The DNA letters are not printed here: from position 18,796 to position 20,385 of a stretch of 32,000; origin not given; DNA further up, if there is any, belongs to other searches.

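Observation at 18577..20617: A single housekeeping gene (pyrC) is bracketed by long imperfect inverted repeats, each carrying an inward-facing promoter-leader module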

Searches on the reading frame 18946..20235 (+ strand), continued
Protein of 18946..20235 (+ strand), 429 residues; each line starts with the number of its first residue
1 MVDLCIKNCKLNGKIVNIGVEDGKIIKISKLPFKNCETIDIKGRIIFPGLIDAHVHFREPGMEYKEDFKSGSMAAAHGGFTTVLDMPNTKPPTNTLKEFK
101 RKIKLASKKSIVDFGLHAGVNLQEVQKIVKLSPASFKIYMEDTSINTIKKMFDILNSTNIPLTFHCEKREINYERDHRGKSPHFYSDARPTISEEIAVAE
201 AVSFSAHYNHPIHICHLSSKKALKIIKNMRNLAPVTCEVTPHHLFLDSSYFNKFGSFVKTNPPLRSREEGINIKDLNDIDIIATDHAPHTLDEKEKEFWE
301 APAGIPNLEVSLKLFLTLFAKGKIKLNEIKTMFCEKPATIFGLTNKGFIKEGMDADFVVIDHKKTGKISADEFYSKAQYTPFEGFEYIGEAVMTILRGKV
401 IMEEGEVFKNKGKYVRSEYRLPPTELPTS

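Call 46: find_encoding_contigs(protein=P0124, flank=3000, max_places=5)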
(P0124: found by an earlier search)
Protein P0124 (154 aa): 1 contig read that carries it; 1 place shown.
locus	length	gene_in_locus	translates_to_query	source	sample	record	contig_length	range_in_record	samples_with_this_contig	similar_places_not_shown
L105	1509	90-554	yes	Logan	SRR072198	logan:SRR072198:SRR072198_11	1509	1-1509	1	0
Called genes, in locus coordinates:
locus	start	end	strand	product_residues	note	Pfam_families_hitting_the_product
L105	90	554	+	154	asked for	PF07969:Amidohydro_3 (weak), PF12890:DHOase, PF01979:Amidohydro_1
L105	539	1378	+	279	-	PF01979:Amidohydro_1, PF07969:Amidohydro_3 (weak)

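Call 48: find_encoding_contigs(protein=P0122, flank=3000, max_places=5)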
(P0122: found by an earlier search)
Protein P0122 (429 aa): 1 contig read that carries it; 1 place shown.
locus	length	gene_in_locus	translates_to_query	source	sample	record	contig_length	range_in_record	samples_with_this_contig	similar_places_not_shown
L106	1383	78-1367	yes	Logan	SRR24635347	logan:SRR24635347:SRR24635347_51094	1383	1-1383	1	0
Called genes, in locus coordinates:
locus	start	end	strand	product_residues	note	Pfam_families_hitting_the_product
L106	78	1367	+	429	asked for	PF01979:Amidohydro_1, PF12890:DHOase, PF07969:Amidohydro_3 (weak)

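Call 51: find_encoding_contigs(protein=P0132, flank=1500, max_places=5)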
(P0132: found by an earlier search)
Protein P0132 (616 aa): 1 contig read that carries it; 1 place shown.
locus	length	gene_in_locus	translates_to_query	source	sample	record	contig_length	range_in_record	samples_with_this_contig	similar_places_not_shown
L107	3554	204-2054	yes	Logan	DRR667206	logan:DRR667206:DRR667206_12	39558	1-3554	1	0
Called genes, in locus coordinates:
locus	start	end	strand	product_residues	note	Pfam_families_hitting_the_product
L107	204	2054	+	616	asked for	PF04422:FrhB_FdhB_N, PF04432:FrhB_FdhB_C, PF03460:NIR_SIR_ferr, PF01077:NIR_SIR, PF25160:LdpA_Fe-S-bd (weak), PF00037:Fer4, PF12797:Fer4_2 (weak), PF13237:Fer4_10, +9 more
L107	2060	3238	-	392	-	PF04422:FrhB_FdhB_N, PF04432:FrhB_FdhB_C, PF12797:Fer4_2 (faint)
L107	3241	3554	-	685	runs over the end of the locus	PF04879:Molybdop_Fe4S4, PF00384:Molybdopterin, PF01568:Molydop_binding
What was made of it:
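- Tried and rejected: The Fsr-side contig of DRR667206 stops before the arm (call 51).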

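Call 54: find_homologous_proteins(query=L025:3860-4960:-, max_evalue=1e-30)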
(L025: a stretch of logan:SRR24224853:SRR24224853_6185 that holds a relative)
Query L025:3860-4960:- (366 aa): 1257 proteins with E <= 1e-30 among 8000 candidates; the best 120 are listed.
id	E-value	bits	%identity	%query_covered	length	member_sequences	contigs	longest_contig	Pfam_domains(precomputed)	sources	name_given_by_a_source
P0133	1.0e-241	819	100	100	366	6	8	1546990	PF16581.12,PF05636.18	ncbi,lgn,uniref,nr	ncbi:nucleotidyltransferase family protein [Methanothermobacter tenebrarum]|uniref:Putative cytidylt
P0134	5.1e-218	741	88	100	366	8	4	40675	PF16581.12,PF05636.18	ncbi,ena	-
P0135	4.9e-216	735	88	100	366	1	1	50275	PF16581.12,PF05636.18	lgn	-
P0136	2.2e-215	733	87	100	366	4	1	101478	PF16581.12,PF05636.18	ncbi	ncbi:MAG: nucleotidyltransferase family protein [Methanobacteriales archaeon]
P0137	1.5e-205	700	83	99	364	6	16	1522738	PF16581.12,PF05636.18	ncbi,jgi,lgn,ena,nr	ncbi:MAG TPA: nucleotidyltransferase family protein [Methanothermobacter sp.]|nr:predicted nucleotid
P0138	9.8e-186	635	77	99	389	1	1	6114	PF16581.12,PF05636.18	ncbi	-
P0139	5.4e-165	567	68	99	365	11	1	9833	PF16581.12,PF05636.18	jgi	jgi:predicted nucleotidyltransferase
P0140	1.7e-164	565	68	99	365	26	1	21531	PF16581.12,PF05636.18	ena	-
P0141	9.8e-163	559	67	100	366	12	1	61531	PF16581.12,PF05636.18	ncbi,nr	ncbi:MAG: nucleotidyltransferase family protein [Methanothermobacter wolfeii]|nr:nucleotidyltransfer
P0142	9.5e-161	553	67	98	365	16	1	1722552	PF16581.12,PF05636.18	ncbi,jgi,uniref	ncbi:nucleotidyltransferase family protein [Methanothermobacter sp. KEPCO 2]|uniref:nucleotidyltrans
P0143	3.8e-152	525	62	98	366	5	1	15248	PF16581.12,PF05636.18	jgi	jgi:predicted nucleotidyltransferase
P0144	1.0e-151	523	62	99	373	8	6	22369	PF16581.12,PF05636.18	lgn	-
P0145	4.7e-151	521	61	98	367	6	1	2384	PF16581.12,PF05636.18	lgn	-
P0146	9.9e-151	520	62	98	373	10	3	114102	PF16581.12,PF05636.18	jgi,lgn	jgi:predicted nucleotidyltransferase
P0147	2.6e-150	519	62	100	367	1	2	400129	PF16581.12,PF05636.18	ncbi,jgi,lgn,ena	-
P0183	1.3e-144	500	63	96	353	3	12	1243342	PF16581.12,PF05636.18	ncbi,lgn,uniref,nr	ncbi:protein of unknown function DUF795 [Methanothermus fervidus DSM 2088]|uniref:Putative cytidyltr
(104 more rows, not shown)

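Call 55: find_encoding_contigs(protein=P0183, flank=10000, max_places=3)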
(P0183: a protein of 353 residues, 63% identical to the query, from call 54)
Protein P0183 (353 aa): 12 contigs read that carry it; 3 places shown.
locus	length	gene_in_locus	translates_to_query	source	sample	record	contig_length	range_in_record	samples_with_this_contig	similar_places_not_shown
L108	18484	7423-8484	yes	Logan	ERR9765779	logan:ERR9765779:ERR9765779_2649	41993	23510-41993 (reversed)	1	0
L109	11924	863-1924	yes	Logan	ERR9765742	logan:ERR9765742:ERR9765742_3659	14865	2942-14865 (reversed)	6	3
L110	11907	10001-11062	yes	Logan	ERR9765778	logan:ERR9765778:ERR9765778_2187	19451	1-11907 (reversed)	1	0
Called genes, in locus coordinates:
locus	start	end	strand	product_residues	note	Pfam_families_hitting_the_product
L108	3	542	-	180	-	?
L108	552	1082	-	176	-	PF00719:Pyrophosphatase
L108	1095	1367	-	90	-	PF18477:PIN_9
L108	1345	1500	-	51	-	PF18477:PIN_9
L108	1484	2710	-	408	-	PF00009:GTP_EFTU, PF03144:GTP_EFTU_D2 (weak), PF09173:eIF2_C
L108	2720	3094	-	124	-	PF01092:Ribosomal_S6e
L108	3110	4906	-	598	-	PF00009:GTP_EFTU, PF01926:MMR_HSR1 (weak), PF03144:GTP_EFTU_D2 (weak), PF11987:IF-2, PF14578:GTP_EFTU_D4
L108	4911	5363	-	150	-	PF00334:NDK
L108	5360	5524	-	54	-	PF01246:Ribosomal_L24e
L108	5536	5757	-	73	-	PF01200:Ribosomal_S28e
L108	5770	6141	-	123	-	PF01248:Ribosomal_L7Ae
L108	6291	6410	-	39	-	-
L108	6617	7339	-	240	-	PF04471:Mrr_cat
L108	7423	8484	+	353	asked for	PF05636:HIGH_NTase1, PF16581:HIGH_NTase1_ass, PF05636:HIGH_NTase1 (weak)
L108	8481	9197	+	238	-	PF00254:FKBP_C, PF22199:FKBP26_IF, PF18046:FKBP26_C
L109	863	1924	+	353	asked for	PF05636:HIGH_NTase1, PF16581:HIGH_NTase1_ass, PF05636:HIGH_NTase1 (weak)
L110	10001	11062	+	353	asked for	PF05636:HIGH_NTase1, PF16581:HIGH_NTase1_ass, PF05636:HIGH_NTase1 (weak)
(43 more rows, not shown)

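Call 63: search_protein_families(library=ncbifam, proteins=[window:18946-20235:+], max_evalue=1e-10)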
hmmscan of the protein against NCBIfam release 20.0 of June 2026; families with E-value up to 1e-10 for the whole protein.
window:18946-20235:+ (429 aa): 35 families (the best 25 are shown)
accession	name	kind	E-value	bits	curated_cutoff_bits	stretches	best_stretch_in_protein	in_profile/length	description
TIGR00857.1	pyrC_multi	subfamily_domain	3.1e-126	421.7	279.05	1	16-405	6-412/412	dihydroorotase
NF002668.0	PRK02382.1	equivalog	5.5e-112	374.7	452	1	12-416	10-427/436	dihydroorotase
NF005751.0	PRK07575.1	equivalog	2.2e-98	329.6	529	1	15-410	21-428/440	dihydroorotase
NF003271.0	PRK04250.1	equivalog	5.2e-98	328.3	405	1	11-412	12-399/407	dihydroorotase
NF006559.0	PRK09060.1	equivalog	5e-89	298.6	482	1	15-416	22-437/444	dihydroorotase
NF006688.0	PRK09236.1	equivalog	6.7e-84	282.2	535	1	16-410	20-434/444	dihydroorotase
NF006837.0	PRK09357.1-2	equivalog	1e-81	274.7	575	1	6-406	5-426/428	dihydroorotase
NF002284.0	PRK01211.1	subfamily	1.9e-80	270.8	462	1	16-418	16-406/409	dihydroorotase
TIGR03178.1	allantoinase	equivalog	2.6e-80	270.4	357.85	1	14-415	16-439/441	allantoinase AllB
NF004839.0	PRK06189.1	equivalog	5.9e-78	262.5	631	1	15-417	20-447/451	allantoinase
NF001541.2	PRK00369.1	equivalog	2.7e-73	246.8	310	1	11-413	9-394/400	dihydroorotase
NF058539.1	ergo_uti2_ErtD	equivalog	2.1e-72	244.5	650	1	17-416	20-446/449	hydantoin-5-propionate amidohydrolase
NF006839.0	PRK09357.1-4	equivalog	2.8e-72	243.7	576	1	14-403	18-421/422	dihydroorotase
NF006844.0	PRK09357.2-5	equivalog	3.8e-72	243.6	701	1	15-402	21-420/422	dihydroorotase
NF006841.0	PRK09357.2-2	equivalog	7.2e-70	235.8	640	1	15-403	18-418/421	dihydroorotase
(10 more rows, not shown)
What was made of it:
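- Checked: It scores 421.7 bits on TIGR00857 against a cut-off of 279 (call 63).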
